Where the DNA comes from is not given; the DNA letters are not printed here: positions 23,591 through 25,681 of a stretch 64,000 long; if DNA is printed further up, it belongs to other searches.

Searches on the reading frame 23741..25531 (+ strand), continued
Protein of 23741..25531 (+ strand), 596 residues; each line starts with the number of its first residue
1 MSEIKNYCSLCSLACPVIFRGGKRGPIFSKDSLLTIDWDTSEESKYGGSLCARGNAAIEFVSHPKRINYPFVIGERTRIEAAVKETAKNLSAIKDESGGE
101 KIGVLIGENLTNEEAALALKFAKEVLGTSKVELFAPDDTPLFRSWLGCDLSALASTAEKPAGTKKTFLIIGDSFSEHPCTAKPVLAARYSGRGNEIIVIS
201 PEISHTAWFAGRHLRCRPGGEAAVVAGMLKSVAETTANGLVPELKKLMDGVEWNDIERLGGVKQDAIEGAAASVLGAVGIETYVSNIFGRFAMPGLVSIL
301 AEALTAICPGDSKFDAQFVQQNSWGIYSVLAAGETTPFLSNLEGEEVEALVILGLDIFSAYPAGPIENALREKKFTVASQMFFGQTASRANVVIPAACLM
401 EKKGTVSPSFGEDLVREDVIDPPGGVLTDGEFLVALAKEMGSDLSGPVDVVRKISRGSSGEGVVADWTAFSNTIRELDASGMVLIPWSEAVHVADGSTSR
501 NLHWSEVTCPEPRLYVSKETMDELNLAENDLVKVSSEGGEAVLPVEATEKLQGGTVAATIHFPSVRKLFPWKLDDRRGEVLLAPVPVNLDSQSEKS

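Call 60: search_solved_structures(query=A1, max_evalue=1e-10, show_alignments=3)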
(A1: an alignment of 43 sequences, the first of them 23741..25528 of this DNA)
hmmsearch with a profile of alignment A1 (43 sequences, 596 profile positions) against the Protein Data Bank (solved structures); distinct sequences matched with E-value up to 1e-10: 16.
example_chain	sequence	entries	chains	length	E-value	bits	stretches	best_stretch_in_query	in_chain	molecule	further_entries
9t1s_L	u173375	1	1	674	1e-35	126.6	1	47-279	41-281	formate dehydrogenase (coenzyme F420)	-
7qv7_S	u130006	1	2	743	2.4e-31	112.1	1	29-278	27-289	Hydrogen dependent carbon dioxide reductase subunit FdhF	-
7bkb_D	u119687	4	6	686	3.8e-30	108.2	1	344-443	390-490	Formate dehydrogenase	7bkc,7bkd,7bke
6tg9_A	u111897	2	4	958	3e-27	98.6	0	30-236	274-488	Formate dehydrogenase subunit alpha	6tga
9wxb_B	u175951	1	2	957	4e-27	98.2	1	31-283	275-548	Formate dehydrogenase alpha subunit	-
8rqz_C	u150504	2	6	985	4.2e-26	94.8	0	33-239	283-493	Probable oxidoreductase YjgC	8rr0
9gzq_A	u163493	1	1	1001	4.5e-26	94.7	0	33-239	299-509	Probable oxidoreductase YjgC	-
1aa6_A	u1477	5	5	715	3.3e-24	88.5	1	39-279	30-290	FORMATE DEHYDROGENASE H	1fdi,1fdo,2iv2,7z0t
9vap_A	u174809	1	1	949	1.3e-19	73.3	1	47-276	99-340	Formate dehydrogenase molybdopterin-binding subunit FdhA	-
9bov_A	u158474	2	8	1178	4.5e-18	68.3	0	38-125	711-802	Molybdopterin oxidoreductase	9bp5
7vw6_A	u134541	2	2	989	1.3e-17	66.8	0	77-274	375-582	Formate dehydrogenase | Tungsten-containing formate dehydrogenase alpha subunit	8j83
7e5z_A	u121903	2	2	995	1.3e-17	66.8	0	77-274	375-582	Formate dehydrogenase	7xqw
8oh5_C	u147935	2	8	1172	8e-13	51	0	320-452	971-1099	Formate dehydrogenase-O, major subunit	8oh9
1kqf_A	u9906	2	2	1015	1.1e-12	50.5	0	2-237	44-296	FORMATE DEHYDROGENASE, NITRATE-INDUCIBLE, MAJOR SUBUNIT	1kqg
2jio_A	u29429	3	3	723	1.1e-11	47.2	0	43-230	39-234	PERIPLASMIC NITRATE REDUCTASE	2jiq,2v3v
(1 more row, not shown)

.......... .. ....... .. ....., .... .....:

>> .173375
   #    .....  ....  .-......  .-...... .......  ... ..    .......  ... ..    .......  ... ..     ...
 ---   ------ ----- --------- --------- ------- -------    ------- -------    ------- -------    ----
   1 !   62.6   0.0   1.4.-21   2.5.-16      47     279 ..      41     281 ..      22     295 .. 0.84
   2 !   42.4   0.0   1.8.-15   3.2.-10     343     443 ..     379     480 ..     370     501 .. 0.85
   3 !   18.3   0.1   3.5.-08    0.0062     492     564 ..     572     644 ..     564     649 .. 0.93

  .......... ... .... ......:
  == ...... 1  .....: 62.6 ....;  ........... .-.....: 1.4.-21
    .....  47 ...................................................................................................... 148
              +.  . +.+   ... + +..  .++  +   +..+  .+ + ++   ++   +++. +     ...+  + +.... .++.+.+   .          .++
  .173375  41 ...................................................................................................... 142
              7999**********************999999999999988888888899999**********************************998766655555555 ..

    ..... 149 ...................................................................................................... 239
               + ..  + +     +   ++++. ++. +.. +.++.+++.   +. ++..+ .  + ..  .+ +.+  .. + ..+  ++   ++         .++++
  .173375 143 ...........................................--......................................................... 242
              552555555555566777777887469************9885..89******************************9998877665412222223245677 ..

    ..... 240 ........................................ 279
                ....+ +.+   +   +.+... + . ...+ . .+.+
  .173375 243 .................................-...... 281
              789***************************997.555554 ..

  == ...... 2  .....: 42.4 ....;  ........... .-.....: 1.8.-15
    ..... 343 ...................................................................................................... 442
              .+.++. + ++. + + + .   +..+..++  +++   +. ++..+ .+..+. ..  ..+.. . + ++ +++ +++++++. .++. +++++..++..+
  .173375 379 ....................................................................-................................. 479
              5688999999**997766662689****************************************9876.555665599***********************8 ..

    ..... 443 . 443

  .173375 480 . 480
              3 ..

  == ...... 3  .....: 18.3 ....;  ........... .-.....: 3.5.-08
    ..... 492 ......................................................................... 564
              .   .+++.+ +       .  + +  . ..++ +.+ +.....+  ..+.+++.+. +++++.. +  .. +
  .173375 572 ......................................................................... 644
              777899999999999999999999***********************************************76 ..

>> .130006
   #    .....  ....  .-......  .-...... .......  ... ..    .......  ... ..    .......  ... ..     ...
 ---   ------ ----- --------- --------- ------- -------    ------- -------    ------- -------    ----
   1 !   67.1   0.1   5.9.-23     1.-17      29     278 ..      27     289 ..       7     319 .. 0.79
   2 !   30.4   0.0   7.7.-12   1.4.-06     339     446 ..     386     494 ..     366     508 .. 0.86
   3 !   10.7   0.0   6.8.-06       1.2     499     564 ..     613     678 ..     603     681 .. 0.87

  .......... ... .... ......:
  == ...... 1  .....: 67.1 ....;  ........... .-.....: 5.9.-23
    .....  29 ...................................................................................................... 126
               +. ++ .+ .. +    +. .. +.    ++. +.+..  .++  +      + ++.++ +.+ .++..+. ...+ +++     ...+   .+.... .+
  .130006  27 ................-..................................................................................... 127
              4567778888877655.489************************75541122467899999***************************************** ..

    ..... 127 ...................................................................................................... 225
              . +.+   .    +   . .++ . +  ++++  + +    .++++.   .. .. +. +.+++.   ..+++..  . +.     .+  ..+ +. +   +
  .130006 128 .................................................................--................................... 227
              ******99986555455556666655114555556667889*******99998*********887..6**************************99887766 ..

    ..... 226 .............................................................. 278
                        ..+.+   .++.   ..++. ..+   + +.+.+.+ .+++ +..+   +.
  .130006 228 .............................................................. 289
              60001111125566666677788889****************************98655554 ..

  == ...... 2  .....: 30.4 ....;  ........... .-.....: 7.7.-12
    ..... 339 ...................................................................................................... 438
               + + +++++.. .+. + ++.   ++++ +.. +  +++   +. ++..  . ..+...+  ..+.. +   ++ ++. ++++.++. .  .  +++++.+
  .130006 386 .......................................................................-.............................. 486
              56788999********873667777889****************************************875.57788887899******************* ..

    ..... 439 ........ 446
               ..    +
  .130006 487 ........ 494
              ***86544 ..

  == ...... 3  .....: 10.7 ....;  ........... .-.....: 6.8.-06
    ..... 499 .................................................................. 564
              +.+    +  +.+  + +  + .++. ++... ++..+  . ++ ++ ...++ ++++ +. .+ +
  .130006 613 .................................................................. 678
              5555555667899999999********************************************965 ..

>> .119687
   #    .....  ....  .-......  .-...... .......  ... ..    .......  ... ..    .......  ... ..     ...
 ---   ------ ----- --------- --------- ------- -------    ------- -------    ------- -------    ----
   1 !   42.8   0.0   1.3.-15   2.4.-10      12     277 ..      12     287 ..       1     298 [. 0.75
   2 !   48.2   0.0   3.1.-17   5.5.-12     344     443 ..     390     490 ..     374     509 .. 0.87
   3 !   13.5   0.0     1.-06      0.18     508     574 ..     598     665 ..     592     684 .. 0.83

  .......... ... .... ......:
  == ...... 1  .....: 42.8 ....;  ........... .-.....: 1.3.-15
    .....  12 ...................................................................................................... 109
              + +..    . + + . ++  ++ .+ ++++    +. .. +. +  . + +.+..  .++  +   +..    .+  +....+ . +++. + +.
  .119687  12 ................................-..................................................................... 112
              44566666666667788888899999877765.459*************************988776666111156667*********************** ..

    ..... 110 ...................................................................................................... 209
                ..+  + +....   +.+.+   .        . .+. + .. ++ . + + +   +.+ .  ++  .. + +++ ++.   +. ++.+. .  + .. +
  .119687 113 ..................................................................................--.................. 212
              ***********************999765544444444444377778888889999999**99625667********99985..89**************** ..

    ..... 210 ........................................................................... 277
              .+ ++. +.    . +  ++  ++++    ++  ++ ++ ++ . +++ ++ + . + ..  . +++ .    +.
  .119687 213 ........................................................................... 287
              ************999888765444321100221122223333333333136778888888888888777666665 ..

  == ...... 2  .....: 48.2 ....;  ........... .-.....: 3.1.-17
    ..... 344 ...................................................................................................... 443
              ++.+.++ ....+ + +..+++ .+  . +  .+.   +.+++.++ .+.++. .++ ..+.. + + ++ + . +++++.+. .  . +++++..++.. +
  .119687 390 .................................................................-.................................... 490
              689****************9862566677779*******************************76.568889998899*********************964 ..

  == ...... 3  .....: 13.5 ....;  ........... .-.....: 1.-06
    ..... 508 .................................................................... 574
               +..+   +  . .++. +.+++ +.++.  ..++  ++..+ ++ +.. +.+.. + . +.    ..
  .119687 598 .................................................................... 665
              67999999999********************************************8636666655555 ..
